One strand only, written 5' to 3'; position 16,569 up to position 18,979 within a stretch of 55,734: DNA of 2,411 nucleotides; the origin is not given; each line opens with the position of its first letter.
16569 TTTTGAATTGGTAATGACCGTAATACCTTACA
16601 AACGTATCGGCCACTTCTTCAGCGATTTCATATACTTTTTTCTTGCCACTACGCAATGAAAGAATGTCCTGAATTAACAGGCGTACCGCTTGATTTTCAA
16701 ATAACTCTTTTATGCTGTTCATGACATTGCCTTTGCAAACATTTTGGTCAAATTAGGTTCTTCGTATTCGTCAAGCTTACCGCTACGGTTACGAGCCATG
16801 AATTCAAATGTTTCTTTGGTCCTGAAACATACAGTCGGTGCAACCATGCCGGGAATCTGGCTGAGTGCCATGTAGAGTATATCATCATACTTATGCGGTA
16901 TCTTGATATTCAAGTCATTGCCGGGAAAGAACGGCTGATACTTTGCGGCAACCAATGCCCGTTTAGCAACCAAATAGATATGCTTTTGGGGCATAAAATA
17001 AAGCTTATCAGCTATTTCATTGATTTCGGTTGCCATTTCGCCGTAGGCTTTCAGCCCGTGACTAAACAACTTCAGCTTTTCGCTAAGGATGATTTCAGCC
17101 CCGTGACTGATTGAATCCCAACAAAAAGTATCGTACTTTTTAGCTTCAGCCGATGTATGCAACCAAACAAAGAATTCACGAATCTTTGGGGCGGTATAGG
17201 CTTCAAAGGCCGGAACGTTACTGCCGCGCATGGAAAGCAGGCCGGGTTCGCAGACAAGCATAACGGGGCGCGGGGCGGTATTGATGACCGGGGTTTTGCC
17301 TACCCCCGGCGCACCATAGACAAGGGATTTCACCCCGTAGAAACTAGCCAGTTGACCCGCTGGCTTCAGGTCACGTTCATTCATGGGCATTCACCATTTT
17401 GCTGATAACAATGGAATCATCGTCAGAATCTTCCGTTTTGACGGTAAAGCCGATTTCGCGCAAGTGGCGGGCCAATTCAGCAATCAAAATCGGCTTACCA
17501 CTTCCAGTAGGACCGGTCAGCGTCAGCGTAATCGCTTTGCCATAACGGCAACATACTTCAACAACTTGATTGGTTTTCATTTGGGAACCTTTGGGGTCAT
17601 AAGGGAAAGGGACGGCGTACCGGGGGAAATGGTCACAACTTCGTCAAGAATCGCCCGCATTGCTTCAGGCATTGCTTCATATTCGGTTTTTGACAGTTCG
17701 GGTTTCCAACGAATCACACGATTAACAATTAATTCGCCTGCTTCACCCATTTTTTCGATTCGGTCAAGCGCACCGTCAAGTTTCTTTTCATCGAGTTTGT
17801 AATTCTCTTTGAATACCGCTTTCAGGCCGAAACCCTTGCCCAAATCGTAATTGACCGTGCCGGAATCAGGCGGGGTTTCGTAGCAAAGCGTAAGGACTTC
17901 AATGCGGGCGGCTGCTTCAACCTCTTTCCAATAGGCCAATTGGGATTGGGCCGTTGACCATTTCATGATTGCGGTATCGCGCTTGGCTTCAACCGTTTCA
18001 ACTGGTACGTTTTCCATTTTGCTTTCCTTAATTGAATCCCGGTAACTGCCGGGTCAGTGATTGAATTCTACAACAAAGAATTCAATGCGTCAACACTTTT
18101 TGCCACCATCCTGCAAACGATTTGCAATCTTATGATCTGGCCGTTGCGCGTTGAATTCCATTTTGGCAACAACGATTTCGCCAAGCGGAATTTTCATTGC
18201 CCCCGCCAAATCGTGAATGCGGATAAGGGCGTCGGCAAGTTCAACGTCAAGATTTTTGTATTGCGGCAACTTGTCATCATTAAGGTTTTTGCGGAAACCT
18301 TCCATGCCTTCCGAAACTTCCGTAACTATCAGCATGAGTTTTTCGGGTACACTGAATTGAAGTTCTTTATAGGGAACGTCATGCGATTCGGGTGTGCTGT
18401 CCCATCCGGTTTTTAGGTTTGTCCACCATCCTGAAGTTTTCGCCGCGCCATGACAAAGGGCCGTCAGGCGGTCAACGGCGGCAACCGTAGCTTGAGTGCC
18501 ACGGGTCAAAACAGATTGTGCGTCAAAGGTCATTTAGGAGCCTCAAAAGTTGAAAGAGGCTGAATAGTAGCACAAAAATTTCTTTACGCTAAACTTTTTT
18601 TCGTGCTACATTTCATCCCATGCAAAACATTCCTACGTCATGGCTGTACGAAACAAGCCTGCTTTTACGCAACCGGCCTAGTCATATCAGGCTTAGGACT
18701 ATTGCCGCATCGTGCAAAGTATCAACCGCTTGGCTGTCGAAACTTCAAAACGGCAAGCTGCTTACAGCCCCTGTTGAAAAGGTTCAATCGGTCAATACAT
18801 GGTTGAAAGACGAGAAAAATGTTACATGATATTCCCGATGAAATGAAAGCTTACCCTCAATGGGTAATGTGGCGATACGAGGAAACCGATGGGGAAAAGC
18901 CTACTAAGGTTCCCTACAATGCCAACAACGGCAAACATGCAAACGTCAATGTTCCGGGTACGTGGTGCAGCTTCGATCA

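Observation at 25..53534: Dispersed, frame-independent 9-mer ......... (19 exact copies): an uptake-sequence-like or Chi-like genomic word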

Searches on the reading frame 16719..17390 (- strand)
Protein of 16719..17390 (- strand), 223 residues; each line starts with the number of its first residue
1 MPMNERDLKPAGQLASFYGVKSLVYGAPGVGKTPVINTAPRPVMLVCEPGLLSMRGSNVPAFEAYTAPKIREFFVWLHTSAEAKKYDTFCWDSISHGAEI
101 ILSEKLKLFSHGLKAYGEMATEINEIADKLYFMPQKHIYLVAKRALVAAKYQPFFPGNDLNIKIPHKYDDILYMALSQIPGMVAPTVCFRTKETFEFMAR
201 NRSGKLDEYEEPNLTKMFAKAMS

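Call 24: search_protein_families(library=phrogs, proteins=[window:16719-17390:-])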
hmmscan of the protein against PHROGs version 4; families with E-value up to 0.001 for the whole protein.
window:16719-17390:- (223 aa): 1 family
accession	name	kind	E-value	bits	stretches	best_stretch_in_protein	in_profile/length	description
phrog_124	-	DNA, RNA and nucleotide metabolism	2.1e-35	123.9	1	19-221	43-257/382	Sak4-like ssDNA annealing protein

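Call 25: search_protein_families(library=pfam, max_evalue=0.01, proteins=[window:16719-17390:-])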
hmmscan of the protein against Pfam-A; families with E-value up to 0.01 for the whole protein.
window:16719-17390:- (223 aa): 1 family
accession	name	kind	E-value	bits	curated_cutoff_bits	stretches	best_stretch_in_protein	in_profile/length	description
PF13479.12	AAA_24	-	1.4e-16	61.3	27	1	20-146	3-132/195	AAA domain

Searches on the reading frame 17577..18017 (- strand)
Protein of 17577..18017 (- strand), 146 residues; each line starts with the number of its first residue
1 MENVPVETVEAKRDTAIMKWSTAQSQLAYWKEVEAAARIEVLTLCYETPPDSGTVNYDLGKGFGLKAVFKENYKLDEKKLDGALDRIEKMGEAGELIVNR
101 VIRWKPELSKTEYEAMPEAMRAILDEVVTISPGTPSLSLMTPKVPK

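Call 24: search_protein_families(library=phrogs, proteins=[window:17577-18017:-])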
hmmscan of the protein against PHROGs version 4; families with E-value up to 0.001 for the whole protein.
window:17577-18017:- (146 aa): 1 family
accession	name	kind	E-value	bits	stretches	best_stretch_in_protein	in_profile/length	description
phrog_2480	-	unknown function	4.7e-36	125.1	1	2-143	13-149/152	-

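Call 25: search_protein_families(library=pfam, max_evalue=0.01, proteins=[window:17577-18017:-])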
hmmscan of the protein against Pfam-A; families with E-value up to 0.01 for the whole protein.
window:17577-18017:- (146 aa): 1 family
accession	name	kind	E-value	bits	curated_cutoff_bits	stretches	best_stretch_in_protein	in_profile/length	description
PF23791.1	DUF7173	-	5.5e-38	130.7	27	1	6-144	8-143/145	Family of unknown function (DUF7173)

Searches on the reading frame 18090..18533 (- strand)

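Call 25: search_protein_families(library=pfam, max_evalue=0.01, proteins=[window:18090-18533:-])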
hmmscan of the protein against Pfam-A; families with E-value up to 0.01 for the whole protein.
window:18090-18533:- (147 aa): 0 families

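Call 69: search_protein_families(library=pfam, max_evalue=5, proteins=[window:18090-18533:-])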
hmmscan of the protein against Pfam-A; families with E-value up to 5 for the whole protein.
window:18090-18533:- (147 aa): 2 families
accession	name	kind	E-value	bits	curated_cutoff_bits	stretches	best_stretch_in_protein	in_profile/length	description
PF11692.13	DUF3289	-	0.083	12.8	25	1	76-130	163-216/272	Protein of unknown function (DUF3289)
PF15570.11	Imm43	-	0.1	12.7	25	1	40-72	30-62/211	Immunity protein 43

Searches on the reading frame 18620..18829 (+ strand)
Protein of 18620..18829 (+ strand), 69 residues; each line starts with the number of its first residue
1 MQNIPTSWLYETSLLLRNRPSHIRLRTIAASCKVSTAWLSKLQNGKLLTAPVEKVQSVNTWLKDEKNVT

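Call 69: search_protein_families(library=pfam, max_evalue=5, proteins=[window:18620-18829:+])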
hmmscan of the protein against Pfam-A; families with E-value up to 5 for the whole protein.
window:18620-18829:+ (69 aa): 0 families

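Call 89: search_protein_families(library=phrogs, proteins=[window:18620-18829:+])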
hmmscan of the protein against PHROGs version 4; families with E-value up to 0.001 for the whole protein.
window:18620-18829:+ (69 aa): 0 families
